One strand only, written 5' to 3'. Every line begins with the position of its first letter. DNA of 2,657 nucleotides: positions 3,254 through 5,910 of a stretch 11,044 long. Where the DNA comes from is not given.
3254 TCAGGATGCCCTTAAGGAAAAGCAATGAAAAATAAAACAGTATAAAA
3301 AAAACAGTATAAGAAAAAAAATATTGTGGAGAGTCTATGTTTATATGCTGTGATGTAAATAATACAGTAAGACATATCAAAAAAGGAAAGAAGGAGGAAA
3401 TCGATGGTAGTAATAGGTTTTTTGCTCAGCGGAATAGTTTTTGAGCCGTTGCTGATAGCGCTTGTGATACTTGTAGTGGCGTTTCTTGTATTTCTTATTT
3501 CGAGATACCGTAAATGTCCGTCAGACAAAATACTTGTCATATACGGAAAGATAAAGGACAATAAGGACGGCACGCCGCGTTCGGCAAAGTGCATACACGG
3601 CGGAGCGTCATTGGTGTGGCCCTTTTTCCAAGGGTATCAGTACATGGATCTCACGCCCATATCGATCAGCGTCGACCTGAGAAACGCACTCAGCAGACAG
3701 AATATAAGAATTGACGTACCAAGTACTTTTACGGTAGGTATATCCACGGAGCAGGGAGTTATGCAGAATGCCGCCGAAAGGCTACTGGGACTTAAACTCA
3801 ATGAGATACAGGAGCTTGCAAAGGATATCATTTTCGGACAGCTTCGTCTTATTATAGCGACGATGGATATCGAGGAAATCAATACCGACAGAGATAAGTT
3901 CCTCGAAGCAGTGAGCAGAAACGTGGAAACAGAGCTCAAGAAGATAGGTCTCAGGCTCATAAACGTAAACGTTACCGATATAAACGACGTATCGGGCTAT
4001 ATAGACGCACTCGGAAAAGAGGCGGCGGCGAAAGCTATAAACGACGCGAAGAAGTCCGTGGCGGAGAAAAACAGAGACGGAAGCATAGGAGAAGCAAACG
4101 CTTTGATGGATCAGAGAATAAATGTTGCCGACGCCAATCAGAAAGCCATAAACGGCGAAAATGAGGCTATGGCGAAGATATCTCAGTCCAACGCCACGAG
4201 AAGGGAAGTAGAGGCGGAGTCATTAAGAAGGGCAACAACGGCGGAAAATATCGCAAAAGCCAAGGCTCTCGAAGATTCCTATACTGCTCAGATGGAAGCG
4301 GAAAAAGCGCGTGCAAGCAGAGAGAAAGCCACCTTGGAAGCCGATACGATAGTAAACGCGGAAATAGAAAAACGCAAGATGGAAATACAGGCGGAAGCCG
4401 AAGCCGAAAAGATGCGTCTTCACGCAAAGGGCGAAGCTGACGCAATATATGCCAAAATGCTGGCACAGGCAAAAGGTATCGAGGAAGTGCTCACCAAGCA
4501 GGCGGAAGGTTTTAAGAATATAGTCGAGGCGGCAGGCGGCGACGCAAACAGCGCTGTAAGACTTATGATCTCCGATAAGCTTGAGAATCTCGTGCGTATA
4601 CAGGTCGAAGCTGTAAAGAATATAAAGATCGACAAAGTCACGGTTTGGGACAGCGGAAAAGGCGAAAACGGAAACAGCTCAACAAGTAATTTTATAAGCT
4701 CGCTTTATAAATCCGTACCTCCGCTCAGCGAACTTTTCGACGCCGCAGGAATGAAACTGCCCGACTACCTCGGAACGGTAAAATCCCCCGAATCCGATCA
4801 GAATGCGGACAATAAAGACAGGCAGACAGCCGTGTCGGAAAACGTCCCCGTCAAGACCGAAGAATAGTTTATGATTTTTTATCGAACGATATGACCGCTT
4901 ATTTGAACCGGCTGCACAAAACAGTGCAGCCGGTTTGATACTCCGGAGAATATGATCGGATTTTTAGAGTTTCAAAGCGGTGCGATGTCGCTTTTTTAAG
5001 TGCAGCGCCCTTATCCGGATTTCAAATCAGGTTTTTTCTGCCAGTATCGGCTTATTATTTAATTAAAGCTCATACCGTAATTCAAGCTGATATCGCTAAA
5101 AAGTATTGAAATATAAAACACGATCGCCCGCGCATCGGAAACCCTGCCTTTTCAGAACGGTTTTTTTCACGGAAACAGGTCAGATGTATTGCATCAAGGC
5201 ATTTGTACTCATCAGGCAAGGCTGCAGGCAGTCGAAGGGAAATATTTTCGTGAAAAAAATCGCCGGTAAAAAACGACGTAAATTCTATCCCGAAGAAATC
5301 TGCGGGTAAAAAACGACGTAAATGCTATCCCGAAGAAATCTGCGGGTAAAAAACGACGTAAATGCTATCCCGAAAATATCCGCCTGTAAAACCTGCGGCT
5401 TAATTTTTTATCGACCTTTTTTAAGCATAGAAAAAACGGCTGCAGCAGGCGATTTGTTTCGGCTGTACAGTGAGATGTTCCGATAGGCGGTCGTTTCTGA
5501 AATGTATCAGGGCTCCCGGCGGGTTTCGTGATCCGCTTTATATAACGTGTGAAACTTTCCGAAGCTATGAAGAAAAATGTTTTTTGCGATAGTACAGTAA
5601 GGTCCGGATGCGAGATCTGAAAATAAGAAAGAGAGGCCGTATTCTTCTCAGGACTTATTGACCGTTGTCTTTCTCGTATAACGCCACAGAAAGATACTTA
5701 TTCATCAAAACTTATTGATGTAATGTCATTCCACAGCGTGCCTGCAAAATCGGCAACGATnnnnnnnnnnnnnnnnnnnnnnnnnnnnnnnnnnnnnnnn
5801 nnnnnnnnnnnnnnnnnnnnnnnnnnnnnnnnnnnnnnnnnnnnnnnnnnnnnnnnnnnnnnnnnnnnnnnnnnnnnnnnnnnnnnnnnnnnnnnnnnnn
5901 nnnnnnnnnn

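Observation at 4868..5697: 830-bp ORF-free convergent intergenic region containing a perfect 3 x 40-bp tandem repeat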

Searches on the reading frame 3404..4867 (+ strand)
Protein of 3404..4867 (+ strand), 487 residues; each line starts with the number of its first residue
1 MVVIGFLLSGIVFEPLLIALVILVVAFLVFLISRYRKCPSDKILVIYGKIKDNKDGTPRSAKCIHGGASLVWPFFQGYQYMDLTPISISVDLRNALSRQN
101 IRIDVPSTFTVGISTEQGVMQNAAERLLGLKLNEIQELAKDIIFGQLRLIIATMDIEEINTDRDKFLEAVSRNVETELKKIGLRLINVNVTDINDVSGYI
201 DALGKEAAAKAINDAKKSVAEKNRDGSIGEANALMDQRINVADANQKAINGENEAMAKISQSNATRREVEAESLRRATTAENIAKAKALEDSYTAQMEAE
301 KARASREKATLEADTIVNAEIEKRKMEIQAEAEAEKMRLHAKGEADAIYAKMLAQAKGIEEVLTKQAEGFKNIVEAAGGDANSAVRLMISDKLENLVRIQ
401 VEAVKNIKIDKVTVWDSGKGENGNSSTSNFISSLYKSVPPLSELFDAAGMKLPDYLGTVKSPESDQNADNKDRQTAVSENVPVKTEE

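Call 6: search_protein_families(library=pfam, proteins=[window:3404-4867:+])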
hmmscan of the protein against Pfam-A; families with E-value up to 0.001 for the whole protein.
window:3404-4867:+ (487 aa): 1 family
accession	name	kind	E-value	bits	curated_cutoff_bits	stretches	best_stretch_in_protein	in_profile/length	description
PF01145.31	Band_7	-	2.9e-26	93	23.6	1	42-223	7-175/176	SPFH domain / Band 7 family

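Call 22: find_homologous_proteins(query=window:3404-4867:+, max_evalue=1e-50)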
Query window:3404-4867:+ (487 aa): 8000 proteins with E <= 1e-50 among 8000 candidates; the best 120 are listed.
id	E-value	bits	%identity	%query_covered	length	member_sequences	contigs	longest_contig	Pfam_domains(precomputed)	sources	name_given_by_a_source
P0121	0.0e+0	1017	99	100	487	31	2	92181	PF01145.32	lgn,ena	-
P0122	9.6e-249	844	83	97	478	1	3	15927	PF01145.32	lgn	-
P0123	1.8e-227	774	80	90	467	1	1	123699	PF01145.32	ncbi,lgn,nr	ncbi:MAG: SPFH domain-containing protein [Clostridia bacterium]|nr:SPFH domain-containing protein [C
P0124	1.2e-225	768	-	-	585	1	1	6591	PF01145.32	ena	-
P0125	3.9e-222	756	80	89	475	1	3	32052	PF01145.32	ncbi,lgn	ncbi:MAG: SPFH domain-containing protein [Clostridia bacterium]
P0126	5.9e-217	739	79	89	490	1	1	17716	PF01145.32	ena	-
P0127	2.2e-216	737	76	91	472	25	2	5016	PF01145.32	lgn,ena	-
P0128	2.9e-216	737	76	92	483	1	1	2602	PF01145.32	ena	-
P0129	4.1e-216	736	77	91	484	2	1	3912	PF01145.32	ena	-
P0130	8.9e-216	735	76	92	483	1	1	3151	PF01145.32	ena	-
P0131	9.4e-216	735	78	89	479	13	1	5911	PF01145.32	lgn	-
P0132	1.3e-215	735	76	91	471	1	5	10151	PF01145.32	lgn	-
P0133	2.6e-214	730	74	94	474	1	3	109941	PF01145.32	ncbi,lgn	-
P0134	1.1e-213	728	79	88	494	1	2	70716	PF01145.32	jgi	-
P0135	2.2e-213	727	77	91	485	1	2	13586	PF01145.32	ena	-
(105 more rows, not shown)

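Call 23: find_encoding_contigs(protein=P0121, flank=5000, max_places=6)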
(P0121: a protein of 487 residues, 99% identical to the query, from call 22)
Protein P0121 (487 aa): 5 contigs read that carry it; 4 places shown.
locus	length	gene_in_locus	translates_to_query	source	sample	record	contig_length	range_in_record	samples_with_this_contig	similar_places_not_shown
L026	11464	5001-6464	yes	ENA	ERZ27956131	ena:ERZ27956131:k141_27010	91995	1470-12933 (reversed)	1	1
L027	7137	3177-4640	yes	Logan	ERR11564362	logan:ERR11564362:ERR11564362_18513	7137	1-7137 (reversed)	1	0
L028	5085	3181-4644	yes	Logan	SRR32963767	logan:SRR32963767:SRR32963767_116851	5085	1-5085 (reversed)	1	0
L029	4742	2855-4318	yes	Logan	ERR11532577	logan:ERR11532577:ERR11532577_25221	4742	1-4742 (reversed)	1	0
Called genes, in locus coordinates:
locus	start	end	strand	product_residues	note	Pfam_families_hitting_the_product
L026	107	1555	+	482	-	PF02812:ELFV_dehydrog_N, PF00208:ELFV_dehydrog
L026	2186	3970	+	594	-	PF08439:Peptidase_M3_N, PF01432:Peptidase_M3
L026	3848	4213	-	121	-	-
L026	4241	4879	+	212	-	-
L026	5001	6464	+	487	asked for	PF01145:Band_7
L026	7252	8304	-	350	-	PF06224:AlkZ-like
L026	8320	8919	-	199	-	PF00551:Formyl_trans_N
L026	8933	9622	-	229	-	PF00557:Peptidase_M24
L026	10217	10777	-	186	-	PF13420:Acetyltransf_4 (weak), PF00583:Acetyltransf_1, PF13673:Acetyltransf_10, PF13508:Acetyltransf_7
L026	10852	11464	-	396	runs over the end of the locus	PF03600:CitMHS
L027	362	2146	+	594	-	PF08439:Peptidase_M3_N, PF01432:Peptidase_M3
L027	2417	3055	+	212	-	-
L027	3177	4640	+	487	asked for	PF01145:Band_7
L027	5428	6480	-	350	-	PF06224:AlkZ-like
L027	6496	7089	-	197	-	PF00551:Formyl_trans_N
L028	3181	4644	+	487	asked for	PF01145:Band_7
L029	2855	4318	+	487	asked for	PF01145:Band_7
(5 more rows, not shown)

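Call 24: find_encoding_contigs(protein=P0122, flank=5000, max_places=3)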
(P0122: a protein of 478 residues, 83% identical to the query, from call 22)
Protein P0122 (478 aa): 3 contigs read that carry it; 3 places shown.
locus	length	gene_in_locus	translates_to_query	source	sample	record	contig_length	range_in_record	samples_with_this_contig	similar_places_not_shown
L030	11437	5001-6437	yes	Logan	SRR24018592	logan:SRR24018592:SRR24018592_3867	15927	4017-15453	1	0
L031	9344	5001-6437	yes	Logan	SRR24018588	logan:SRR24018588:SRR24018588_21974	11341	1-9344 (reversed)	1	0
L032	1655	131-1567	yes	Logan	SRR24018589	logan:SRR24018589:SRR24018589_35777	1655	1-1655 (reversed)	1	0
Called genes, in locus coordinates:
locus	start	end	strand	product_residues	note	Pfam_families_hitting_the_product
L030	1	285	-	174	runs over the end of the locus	PF00857:Isochorismatase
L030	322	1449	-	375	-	-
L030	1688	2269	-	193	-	PF07155:ECF-ribofla_trS, PF12822:ECF_trnsprt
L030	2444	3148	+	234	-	PF04239:DUF421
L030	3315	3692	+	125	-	PF14276:DUF4363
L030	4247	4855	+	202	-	-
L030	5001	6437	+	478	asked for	PF01145:Band_7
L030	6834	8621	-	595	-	PF08439:Peptidase_M3_N, PF01432:Peptidase_M3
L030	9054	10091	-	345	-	PF00044:Gp_dh_N, PF02800:Gp_dh_C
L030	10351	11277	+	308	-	PF01116:F_bP_aldolase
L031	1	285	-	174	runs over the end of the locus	PF00857:Isochorismatase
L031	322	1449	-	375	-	-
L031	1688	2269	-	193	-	PF07155:ECF-ribofla_trS, PF12822:ECF_trnsprt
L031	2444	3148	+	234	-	PF04239:DUF421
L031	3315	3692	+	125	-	PF14276:DUF4363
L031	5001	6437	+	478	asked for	PF01145:Band_7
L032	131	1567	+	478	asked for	PF01145:Band_7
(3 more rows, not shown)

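Call 25: find_encoding_contigs(protein=P0123, flank=5000, max_places=2)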
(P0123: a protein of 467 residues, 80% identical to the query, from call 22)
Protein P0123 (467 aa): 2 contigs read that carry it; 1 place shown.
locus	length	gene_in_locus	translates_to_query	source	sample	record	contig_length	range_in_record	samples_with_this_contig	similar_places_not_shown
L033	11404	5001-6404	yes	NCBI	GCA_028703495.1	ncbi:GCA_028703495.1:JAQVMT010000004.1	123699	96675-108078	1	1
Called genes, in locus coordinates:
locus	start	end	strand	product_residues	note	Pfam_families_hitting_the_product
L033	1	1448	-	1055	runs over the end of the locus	-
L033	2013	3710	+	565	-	PF13306:LRR_5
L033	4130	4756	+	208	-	-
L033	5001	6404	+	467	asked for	PF01145:Band_7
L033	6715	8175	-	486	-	PF01225:Mur_ligase, PF08245:Mur_ligase_M, PF02875:Mur_ligase_C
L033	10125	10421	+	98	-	PF01740:STAS, PF13466:STAS_2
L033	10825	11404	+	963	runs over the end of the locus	PF07694:5TM-5TMR_LYT, PF07228:SpoIIE, PF13581:HATPase_c_2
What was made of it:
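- Tried and rejected: Flotillin was used as the anchor instead (calls 22-25).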

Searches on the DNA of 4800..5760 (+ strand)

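Call 34: search_dna_similar(query=window:4868-5697:+, collection=plasmids, mode=distant, max_evalue=0.01)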
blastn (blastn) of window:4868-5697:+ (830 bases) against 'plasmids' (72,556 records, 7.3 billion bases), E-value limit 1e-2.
No match.

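Call 35: search_dna_similar(query=window:4868-5697:+, collection=phages, mode=distant, max_evalue=0.01)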
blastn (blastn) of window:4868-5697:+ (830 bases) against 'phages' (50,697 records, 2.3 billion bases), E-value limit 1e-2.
No match.
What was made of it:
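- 4868..5697 (.): Non-coding spacer between the convergent 3' ends of flotillin (+) and the AlkZ-like gene (-). It is specific to this species. No plasmid or phage match (calls 34, 35).
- On Iterons / replication origin: There is no plasmid or phage similarity (calls 34, 35).
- There is no similarity to any plasmid or phage record (calls 34, 35).
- Tried and rejected: Plasmid and phage similarity: blastn found no match (calls 34, 35).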

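Call 45: search_rna_families(source=window, start=4800, end=5760, threshold=evalue, max_evalue=10)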
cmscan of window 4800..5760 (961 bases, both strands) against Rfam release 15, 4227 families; matches with E-value up to 10: 7.
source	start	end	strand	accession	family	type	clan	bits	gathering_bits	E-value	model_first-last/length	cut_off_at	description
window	5024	5108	+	RF00747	mir-283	Gene; miRNA;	CL00094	20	50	0.69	1-98/98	no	mir-283 microRNA precursor family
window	5503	5575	+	RF03402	mir-957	Gene; miRNA;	-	19.1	66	0.37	1-77/77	no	mir-957 microRNA precursor family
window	5335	5399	-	RF02489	GlsR26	Gene; snRNA; snoRNA; HACA-box;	-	15.7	100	3.2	1-114/114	no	Small nucleolar RNA GlsR26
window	4947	5037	+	RF03212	mir-2788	Gene; miRNA;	-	15.5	62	4.1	1-92/92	no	mir-2788 microRNA precursor family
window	4897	4979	+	RF02604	BASRCI153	Gene; sRNA;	-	15.3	137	0.49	1-214/214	no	Brucella sRNA CI153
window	4812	4939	+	RF02617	SSRC10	Gene; sRNA;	-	15.1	56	5.4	1-113/113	no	Streptococcus sRNA 10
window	5563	5642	+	RF00277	SNORD49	Gene; snRNA; snoRNA; CD-box;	CL00062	11.3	37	9.1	1-71/71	no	Small nucleolar RNA SNORD49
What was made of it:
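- On Known ncRNA family (Rfam 15): Scanning the region alone gave hits of 11-20 bits against gathering scores of 37-137, all to eukaryotic miRNA or snoRNA models or unrelated sRNAs (call 45).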

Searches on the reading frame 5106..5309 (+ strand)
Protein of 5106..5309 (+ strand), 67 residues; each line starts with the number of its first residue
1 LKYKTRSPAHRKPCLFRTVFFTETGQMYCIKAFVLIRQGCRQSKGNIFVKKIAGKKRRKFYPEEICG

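Call 6: search_protein_families(library=pfam, proteins=[window:5106-5309:+])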
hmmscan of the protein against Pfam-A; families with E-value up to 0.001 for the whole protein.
window:5106-5309:+ (67 aa): 0 families

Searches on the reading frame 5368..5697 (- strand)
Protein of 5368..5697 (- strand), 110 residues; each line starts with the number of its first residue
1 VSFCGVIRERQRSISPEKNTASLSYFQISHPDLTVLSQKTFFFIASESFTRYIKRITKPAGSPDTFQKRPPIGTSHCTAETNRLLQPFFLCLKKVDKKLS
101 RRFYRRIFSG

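Call 63: search_protein_representatives(protein=window:5368-5697:-)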
Query: 110 residues. Proteins with E-value up to 0.001 (for the whole library): 2; up to 1e-10: 0; up to 1e-30: 0. The best 2 are listed.
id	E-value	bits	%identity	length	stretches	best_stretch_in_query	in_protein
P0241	9.5e-07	45.3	42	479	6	9-48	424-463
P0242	1.5e-05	41.5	33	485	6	45-89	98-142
